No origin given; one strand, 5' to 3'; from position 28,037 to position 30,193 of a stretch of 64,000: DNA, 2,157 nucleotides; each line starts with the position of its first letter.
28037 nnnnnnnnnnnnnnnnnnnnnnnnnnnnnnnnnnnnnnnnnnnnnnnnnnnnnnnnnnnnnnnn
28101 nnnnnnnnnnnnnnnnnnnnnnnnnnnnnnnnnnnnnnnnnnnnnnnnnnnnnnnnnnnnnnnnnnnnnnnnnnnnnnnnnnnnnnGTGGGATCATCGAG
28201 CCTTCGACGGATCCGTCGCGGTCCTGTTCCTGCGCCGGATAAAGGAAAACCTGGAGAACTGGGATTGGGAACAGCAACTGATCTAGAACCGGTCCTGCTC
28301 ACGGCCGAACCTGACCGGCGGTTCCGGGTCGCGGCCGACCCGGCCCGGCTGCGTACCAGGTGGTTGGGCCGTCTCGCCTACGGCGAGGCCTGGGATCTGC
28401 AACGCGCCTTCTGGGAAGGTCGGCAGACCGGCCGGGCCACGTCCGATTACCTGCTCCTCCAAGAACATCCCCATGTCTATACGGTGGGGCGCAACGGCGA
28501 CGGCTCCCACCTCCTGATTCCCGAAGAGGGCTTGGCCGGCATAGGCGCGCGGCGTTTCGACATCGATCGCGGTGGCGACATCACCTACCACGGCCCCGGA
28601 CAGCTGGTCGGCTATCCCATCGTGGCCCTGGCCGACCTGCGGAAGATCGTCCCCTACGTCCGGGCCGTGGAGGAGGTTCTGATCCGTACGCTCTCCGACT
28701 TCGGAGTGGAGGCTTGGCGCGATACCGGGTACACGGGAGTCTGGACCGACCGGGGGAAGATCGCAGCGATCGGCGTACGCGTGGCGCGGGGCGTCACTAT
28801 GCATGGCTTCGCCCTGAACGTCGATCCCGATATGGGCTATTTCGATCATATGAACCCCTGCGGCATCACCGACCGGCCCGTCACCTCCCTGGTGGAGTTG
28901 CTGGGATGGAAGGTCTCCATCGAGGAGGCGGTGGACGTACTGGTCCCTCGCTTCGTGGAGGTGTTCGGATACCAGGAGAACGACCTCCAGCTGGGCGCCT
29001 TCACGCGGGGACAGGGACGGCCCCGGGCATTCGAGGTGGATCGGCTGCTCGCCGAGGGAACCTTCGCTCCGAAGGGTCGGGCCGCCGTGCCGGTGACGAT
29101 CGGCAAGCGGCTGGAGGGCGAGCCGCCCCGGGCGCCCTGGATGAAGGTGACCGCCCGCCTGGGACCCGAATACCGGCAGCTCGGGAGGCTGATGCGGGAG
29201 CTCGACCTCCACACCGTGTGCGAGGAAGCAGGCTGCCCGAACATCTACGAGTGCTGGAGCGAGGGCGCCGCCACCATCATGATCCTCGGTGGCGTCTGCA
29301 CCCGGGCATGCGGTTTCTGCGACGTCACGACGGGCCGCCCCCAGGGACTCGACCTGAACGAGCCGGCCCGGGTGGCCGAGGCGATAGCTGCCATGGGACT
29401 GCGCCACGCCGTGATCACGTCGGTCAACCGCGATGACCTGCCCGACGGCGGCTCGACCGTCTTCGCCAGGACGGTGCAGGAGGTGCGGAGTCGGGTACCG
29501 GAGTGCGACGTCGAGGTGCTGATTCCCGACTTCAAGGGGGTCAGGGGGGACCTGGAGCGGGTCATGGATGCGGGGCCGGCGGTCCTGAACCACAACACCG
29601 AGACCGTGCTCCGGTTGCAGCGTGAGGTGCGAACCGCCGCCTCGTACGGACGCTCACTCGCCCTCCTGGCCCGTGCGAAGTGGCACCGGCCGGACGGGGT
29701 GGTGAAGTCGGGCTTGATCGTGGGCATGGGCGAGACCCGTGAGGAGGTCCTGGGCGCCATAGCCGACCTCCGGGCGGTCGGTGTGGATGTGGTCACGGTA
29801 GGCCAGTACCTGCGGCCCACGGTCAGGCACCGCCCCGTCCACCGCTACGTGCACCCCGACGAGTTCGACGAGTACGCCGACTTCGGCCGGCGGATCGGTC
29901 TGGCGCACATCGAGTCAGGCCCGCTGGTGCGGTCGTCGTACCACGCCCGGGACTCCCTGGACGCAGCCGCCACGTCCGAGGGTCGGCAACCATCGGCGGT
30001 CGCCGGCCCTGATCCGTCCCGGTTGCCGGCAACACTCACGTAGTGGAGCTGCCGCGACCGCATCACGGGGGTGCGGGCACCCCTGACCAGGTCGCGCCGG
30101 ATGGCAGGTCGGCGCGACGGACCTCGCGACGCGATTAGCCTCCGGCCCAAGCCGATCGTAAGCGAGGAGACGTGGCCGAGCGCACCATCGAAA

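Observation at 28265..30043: LipB (octanoyltransferase) and LipA (lipoyl synthase) encoded as one continuous ORF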

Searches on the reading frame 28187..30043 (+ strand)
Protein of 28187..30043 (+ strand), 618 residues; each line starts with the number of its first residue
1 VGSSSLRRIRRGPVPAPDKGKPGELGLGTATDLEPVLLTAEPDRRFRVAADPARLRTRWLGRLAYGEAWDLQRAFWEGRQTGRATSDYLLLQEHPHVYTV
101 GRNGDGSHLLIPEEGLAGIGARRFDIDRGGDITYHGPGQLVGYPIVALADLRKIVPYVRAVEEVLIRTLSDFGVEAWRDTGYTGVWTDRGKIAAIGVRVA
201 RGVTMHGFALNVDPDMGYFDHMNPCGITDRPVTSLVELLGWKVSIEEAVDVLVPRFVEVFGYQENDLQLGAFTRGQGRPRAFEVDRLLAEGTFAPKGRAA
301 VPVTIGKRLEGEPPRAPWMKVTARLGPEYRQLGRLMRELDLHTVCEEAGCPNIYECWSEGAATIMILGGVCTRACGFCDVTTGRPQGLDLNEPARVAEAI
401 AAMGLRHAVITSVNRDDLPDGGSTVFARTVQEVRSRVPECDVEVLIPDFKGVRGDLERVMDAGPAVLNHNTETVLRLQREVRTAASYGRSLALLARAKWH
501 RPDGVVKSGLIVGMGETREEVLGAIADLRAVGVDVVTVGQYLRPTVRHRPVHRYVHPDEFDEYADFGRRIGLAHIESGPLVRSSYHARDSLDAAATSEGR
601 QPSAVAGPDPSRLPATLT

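Call 3: search_protein_families(library=pfam, proteins=[window:28187-30043:+])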
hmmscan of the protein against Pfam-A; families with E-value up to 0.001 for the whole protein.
window:28187-30043:+ (618 aa): 3 families
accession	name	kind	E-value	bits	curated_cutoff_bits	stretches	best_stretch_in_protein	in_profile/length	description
PF21948.1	LplA-B_cat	-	2.5e-44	152.1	27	1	65-256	2-199/200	Lipoyl protein ligase A/B catalytic domain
PF04055.27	Radical_SAM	-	6.6e-14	52.8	29.5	1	366-526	2-164/166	Radical SAM superfamily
PF16881.10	LIAS_N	-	4.6e-07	30.7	27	1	314-350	59-96/96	N-terminal domain of lipoyl synthase of Radical_SAM family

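Call 4: search_protein_families(library=ncbifam, proteins=[window:28187-30043:+])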
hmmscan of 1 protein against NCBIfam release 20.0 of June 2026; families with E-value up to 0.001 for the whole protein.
window:28187-30043:+ (618 aa): 10 families
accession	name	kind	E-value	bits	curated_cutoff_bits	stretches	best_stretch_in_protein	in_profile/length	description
NF004019.1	PRK05481.1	subfamily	3.6e-118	394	203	1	317-596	3-282/286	lipoyl synthase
NF009544.0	PRK12928.1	subfamily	4.4e-115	384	210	1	315-591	20-297/300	lipoyl synthase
NF053790.1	LplA_LipA_fuse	exception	6.7e-104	348.6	800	1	317-589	335-605/606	bifunctional lipoate--protein ligase/lipoyl synthase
TIGR00510.1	lipA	equivalog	1.6e-103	346.1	310.25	1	317-591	19-294/302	lipoyl synthase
NF010925.0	PRK14345.1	equivalog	2.9e-59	200.6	155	1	50-259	9-216/236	lipoyl(octanoyl) transferase LipB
TIGR00214.1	lipB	equivalog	5.8e-44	149.9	83.55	1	80-260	6-186/187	lipoyl(octanoyl) transferase LipB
NF010921.0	PRK14341.1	equivalog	6e-42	143.6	230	1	80-264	42-227/230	lipoyl(octanoyl) transferase LipB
NF010922.0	PRK14342.1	equivalog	5.5e-41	140.2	235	1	54-266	5-209/215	lipoyl(octanoyl) transferase LipB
NF010923.0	PRK14343.1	equivalog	3.9e-39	134.5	298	1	53-261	13-219/237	lipoyl(octanoyl) transferase LipB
TIGR00433.2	bioB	equivalog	2e-07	30.5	225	1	452-539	134-219/307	biotin synthase BioB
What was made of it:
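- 28349..28972 (+): LipB octanoyltransferase domain (residues 29-236). The catalytic Lys165 is at 28757-28759 and Cys199 at 28859-28861. NF010925 scores 200.6 bits against a cut-off of 155, and TIGR00214 scores 149.9 against 83.55 (call 4).
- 29084..30043 (+): LipA lipoyl synthase part (residues 274-592). The auxiliary-cluster motif CX4CX5C is at 29219-29254, the radical-SAM motif CX3CX2C at 29297-29320, RSSY at 29930-29941 and the stop at 30041-30043. TIGR00510 scores 346.1 bits against a cut-off of 310.25, and NF004019 scores 394 against 203 (call 4).
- On LipB octanoyltransferase (TIGR00214 / NF010925): TIGR00214 scores 149.9 bits (cut-off 83.55) (call 4).
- On LipA lipoyl synthase (TIGR00510 / NF004019): NF004019 scores 394 bits (cut-off 203) (call 4).
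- On LplA-LipA fusion (NCBIfam NF053790): Only profile positions 335-605 (the LipA part) are matched (call 4).
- Checked: NCBIfam equivalogs for both LipB and LipA pass their cut-offs (call 4).
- Both halves exceed the equivalog cut-offs (call 4).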

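Call 5: find_homologous_proteins(query=window:28265-30043:+, max_evalue=1e-20)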
Query window:28265-30043:+ (592 aa): 7999 proteins with E <= 1e-20 among 8000 candidates; the best 120 are listed.
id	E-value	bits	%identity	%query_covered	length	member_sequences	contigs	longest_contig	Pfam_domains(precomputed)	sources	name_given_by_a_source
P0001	0.0e+0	1225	92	98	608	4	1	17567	PF16881.11,PF21948.2,PF04055.28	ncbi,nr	ncbi:MAG: lipoyl synthase [Acidimicrobiia bacterium]|nr:lipoyl synthase [Acidimicrobiia bacterium]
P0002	0.0e+0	1191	89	98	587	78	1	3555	PF16881.11,PF21948.2,PF04055.28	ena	-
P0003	0.0e+0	1177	89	97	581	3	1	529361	PF16881.11,PF21948.2,PF04055.28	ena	-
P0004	0.0e+0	1089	82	97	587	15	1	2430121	PF16881.11,PF21948.2,PF04055.28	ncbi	-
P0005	0.0e+0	1076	83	96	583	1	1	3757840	PF16881.11,PF21948.2,PF04055.28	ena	-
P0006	0.0e+0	1074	82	96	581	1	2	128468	PF16881.11,PF21948.2,PF04055.28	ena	-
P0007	0.0e+0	1073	82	96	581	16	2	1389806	PF16881.11,PF21948.2,PF04055.28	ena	-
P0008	0.0e+0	1065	82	96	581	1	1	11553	PF16881.11,PF21948.2,PF04055.28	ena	-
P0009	0.0e+0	1062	82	96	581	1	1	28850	PF16881.11,PF21948.2,PF04055.28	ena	-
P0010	0.0e+0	1061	82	96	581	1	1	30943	PF16881.11,PF21948.2,PF04055.28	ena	-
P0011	0.0e+0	1055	81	96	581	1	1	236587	PF16881.11,PF21948.2,PF04055.28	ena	-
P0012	0.0e+0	1053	80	96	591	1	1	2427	PF16881.11,PF21948.2,PF04055.28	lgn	-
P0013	0.0e+0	1050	81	96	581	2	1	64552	PF16881.11,PF21948.2,PF04055.28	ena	-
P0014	0.0e+0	1048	82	93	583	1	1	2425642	PF16881.11,PF21948.2,PF04055.28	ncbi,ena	-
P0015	0.0e+0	1046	80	96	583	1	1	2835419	PF16881.11,PF21948.2,PF04055.28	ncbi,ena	-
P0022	0.0e+0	1036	78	97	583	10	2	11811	PF16881.11,PF21948.2,PF04055.28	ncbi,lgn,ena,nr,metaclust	ncbi:MAG: lipoyl synthase [bacterium]|nr:lipoyl synthase [bacterium]|metaclust:\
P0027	0.0e+0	1025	80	93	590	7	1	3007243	PF16881.11,PF21948.2,PF04055.28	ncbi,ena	-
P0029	0.0e+0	1014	77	96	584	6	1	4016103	PF16881.11,PF21948.2,PF04055.28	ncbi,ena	-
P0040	3.9e-284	962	74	96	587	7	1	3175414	PF21948.2,PF04055.28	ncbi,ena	-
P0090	1.9e-260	884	71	90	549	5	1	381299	PF16881.11,PF21948.2,PF04055.28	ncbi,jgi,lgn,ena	-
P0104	1.7e-258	877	69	94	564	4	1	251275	PF16881.11,PF21948.2,PF04055.28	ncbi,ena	-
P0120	1.4e-256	871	71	91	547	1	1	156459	PF16881.11,PF21948.2,PF04055.28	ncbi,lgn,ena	-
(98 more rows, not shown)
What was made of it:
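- More than 120 clusters at 90% identity hold both Pfam domains, at 67-92% identity to the window protein (call 5).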

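Call 8: find_related_loci(query=window:28265-30043:+, collection=genome_contigs, flank=6000)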
Query window:28265-30043:+ (592 aa) in genome_contigs; peptide patterns used: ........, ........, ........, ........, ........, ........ (x = any residue, [..] = any of these).
600 stretches matched a pattern (row limit reached: there are more); 600 encode a relative of the query (tblastn E <= 1e-3); the best 80 are kept; 80 distinct loci.
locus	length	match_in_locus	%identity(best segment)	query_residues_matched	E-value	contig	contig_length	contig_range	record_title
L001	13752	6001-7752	80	1-577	0e+0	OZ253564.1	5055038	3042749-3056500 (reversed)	MAG: Candidatus Spongiisociaceae bacterium isolate 3199cb9c-bc02-48ac-8040-05c45f89f65c genome assembly, chromosome: 1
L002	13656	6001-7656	82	17-568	0e+0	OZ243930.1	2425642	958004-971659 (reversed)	MAG: Candidatus Spongiisociaceae bacterium isolate 902be31f-b635-4e8d-b77a-d7c110926071 genome assembly, chromosome: 1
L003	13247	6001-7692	71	1-571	0e+0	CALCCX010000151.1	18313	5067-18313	MAG TPA_asm: uncultured Acidimicrobiia bacterium isolate DRR093004_bin.71_CONCOCT_v1.1_MAG genome assembly, contig: ERZ6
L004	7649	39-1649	69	28-564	0e+0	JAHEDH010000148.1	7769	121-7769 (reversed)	MAG: bacterium isolate Ww195 NODE_21711_length_7769_cov_3.726726, whole genome shotgun sequence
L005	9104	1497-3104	70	29-564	0e+0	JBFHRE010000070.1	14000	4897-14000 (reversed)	MAG: Acidimicrobiia bacterium isolate Mix_sand08.2021.06.Z.3 k141_641835_length_14000_cov_10.6982, whole genome shotgun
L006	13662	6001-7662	66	29-582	0e+0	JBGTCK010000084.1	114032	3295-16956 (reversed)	MAG: Acidimicrobiia bacterium isolate JTS-RE118 k141_8331162, whole genome shotgun sequence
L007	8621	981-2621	65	27-573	0e+0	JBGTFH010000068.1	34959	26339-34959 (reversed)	MAG: Acidimicrobiia bacterium isolate JTS-RE187 k141_2323499, whole genome shotgun sequence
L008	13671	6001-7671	67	28-581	0e+0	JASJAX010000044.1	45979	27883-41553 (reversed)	MAG: Acidimicrobiia bacterium isolate MO_035.B30 MO_035.c_477, whole genome shotgun sequence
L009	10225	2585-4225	65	29-575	0e+0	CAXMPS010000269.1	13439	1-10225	MAG: uncultured Gammaproteobacteria bacterium isolate 07C-BC-St03_bin.31.orig genome assembly, contig: k141_3073488, who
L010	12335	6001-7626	67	29-573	0e+0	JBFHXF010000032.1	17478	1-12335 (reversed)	MAG: Acidimicrobiia bacterium isolate Mix_sand09.2021.07.Z.5 k141_877682_length_17478_cov_12.9266, whole genome shotgun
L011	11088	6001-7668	67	29-585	0e+0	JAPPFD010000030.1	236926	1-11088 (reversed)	MAG: bacterium isolate RHO1_bin_22 NODE_69_length_236926_cov_51.069472, whole genome shotgun sequence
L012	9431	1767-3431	65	28-579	0e+0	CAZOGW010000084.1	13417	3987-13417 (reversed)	MAG TPA_asm: uncultured Acidimicrobiaceae bacterium isolate SRP344714_co2_353 genome assembly, contig: NODE_12034_length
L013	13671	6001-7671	66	29-587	0e+0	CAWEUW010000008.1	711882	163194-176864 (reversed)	MAG: uncultured Acidimicrobiia bacterium isolate MFD05567.bin.2.61 genome assembly, contig: contig_29070, whole genome s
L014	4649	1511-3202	64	28-584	0e+0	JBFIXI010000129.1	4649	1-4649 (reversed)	MAG: Acidimicrobiia bacterium isolate Mix_sand14.2021.12.D.36 k141_1444831_length_4649_cov_15.2691, whole genome shotgun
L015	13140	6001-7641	65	25-568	0e+0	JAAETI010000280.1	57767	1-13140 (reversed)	MAG: bacterium isolate Vin_3 VinG_CONTIG810107, whole genome shotgun sequence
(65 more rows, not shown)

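Call 21: list_cluster_members(proteins=[P0001, P0004, P0014, P0022, P0027, P0029, P0040, P0090, P0120, P0104])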
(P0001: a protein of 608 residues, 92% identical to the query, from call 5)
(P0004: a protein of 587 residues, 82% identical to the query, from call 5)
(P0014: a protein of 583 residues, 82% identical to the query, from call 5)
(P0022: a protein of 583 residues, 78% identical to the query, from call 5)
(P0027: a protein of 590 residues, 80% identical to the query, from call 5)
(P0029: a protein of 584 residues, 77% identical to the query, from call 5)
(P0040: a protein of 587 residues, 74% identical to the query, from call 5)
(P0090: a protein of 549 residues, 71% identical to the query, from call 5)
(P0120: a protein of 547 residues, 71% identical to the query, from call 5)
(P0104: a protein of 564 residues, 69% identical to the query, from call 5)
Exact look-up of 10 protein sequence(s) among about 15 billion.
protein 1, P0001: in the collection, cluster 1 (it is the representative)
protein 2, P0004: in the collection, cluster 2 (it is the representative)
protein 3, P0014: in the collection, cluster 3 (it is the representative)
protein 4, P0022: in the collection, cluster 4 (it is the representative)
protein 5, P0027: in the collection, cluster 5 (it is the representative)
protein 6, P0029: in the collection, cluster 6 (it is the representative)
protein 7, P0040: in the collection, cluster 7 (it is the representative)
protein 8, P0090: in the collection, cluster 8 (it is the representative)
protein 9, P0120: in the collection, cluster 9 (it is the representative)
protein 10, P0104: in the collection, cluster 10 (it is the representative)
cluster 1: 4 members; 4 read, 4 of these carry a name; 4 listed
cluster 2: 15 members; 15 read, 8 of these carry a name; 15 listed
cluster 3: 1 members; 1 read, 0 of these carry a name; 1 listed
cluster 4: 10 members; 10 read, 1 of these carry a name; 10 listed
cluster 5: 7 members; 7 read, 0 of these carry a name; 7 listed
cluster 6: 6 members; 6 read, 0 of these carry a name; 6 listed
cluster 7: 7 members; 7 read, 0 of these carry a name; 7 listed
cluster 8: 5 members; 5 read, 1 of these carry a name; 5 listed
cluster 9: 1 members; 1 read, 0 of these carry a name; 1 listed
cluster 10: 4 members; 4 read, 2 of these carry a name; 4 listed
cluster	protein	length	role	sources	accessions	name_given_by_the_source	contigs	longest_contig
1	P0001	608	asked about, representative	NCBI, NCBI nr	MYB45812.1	MAG: lipoyl synthase [Acidimicrobiia bacterium] | lipoyl synthase [Acidimicrobiia bacterium]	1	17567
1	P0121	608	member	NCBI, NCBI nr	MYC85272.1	MAG: lipoyl synthase [Acidimicrobiia bacterium] | lipoyl synthase [Acidimicrobiia bacterium]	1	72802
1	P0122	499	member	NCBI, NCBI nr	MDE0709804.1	MAG: lipoyl synthase, partial [bacterium] | lipoyl synthase [bacterium]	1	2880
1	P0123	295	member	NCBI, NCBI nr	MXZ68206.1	MAG: lipoyl(octanoyl) transferase LipB [Acidimicrobiia bacterium] | lipoyl(octanoyl) transferase LipB [Acidimicrobiia bacterium]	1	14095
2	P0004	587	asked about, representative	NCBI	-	-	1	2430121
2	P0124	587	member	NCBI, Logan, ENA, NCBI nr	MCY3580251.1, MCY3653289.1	MAG: lipoyl synthase [bacterium] | lipoyl synthase [bacterium]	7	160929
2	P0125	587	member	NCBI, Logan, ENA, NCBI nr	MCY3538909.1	MAG: lipoyl synthase [bacterium] | lipoyl synthase [bacterium]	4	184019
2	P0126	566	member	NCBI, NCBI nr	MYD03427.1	MAG: lipoyl synthase [Acidimicrobiia bacterium] | lipoyl synthase [Acidimicrobiia bacterium]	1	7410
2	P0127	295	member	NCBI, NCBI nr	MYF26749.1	MAG: lipoyl synthase [Acidimicrobiia bacterium] | lipoyl synthase [Acidimicrobiia bacterium]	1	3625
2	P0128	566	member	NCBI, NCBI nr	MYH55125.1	MAG: lipoyl synthase [Acidimicrobiia bacterium] | lipoyl synthase [Acidimicrobiia bacterium]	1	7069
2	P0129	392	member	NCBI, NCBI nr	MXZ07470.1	MAG: lipoyl synthase [Acidimicrobiia bacterium] | lipoyl synthase [Acidimicrobiia bacterium]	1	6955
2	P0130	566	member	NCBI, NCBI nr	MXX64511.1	MAG: lipoyl synthase [Acidimicrobiia bacterium] | lipoyl synthase [Acidimicrobiia bacterium]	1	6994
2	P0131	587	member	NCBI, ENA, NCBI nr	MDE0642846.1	MAG: lipoyl synthase [bacterium] | lipoyl synthase [bacterium]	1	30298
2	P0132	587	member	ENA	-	-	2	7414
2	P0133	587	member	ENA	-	-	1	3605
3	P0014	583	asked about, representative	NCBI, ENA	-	-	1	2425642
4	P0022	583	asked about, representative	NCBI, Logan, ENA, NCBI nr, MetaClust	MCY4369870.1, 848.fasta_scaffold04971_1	MAG: lipoyl synthase [bacterium] | lipoyl synthase [bacterium] | \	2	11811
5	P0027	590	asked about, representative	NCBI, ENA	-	-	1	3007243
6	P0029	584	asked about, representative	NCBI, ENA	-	-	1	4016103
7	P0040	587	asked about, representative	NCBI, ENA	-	-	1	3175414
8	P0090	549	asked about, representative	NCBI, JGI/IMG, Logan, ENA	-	-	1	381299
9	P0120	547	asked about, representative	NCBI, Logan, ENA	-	-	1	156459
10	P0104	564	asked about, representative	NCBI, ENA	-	-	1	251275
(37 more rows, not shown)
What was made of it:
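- NCBI, PGAP and IMG annotate these proteins simply as 'lipoyl synthase' or 'lipoic acid synthetase' (calls 5, 21).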

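Call 25: search_solved_structures(query=window:28265-30040:+, max_evalue=0.00001, show_alignments=2)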
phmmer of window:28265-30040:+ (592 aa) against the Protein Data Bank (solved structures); distinct sequences matched with E-value up to 0.00001: 8.
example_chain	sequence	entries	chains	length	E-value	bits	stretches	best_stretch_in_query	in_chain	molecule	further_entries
5exi_A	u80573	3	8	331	6.4e-91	309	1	286-569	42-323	Lipoyl synthase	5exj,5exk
4u0o_B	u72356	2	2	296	3.9e-77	263.4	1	288-563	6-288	Lipoyl synthase 2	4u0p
8tsk_A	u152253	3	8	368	4.2e-73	250.1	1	281-562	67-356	Lipoyl synthase, mitochondrial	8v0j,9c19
8ugo_A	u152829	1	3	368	4.3e-73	250.1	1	281-562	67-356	Lipoyl synthase, mitochondrial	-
8trw_A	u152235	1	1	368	1.3e-72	248.5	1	281-562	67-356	Lipoyl synthase, mitochondrial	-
2qhs_A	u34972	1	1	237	1.6e-50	175.5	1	33-237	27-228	Lipoyltransferase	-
2qht_A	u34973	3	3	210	1.7e-50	175.5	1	34-236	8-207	Lipoyltransferase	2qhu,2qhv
1w66_A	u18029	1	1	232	1.6e-45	159.1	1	29-222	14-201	LIPOYLTRANSFERASE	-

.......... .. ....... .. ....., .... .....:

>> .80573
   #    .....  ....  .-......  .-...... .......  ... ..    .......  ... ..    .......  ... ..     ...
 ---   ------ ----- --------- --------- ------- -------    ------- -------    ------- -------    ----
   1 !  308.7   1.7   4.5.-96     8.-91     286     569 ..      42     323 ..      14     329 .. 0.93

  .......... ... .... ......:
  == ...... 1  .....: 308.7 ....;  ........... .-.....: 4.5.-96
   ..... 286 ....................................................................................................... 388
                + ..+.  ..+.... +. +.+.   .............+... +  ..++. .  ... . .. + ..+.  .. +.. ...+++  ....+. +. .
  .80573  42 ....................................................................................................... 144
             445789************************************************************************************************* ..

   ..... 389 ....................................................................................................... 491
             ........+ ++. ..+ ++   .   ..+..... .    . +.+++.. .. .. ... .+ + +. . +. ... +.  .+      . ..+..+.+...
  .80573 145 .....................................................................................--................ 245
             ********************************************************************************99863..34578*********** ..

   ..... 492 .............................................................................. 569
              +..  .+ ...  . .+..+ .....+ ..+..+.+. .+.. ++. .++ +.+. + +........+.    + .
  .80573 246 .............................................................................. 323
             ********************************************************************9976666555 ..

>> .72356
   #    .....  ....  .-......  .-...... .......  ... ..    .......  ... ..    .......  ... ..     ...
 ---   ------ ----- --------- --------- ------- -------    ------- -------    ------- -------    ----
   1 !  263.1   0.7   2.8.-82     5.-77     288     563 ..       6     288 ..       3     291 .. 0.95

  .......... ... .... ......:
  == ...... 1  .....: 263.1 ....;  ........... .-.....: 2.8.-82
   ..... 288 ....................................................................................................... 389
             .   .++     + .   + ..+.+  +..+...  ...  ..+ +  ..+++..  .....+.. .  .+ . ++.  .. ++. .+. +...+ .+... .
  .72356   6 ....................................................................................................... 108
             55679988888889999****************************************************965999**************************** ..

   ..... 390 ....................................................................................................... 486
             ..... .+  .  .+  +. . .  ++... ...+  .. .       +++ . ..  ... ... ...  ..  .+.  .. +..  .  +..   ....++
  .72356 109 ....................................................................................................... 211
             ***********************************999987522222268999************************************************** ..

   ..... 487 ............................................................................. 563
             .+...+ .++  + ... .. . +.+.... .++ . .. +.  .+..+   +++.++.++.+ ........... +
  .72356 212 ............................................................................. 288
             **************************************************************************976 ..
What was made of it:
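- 29084..30043 (+): PDB 5EXI (M. tuberculosis LipA) matches at E = 6e-91 (call 25).
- On LipA lipoyl synthase (TIGR00510 / NF004019): 5EXI matches by sequence at E = 6e-91 (call 25).
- M293 belongs to the PWMK motif, which aligns to PWIK in the solved stand-alone M. tuberculosis LipA (call 25), so it is an internal LipA position.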
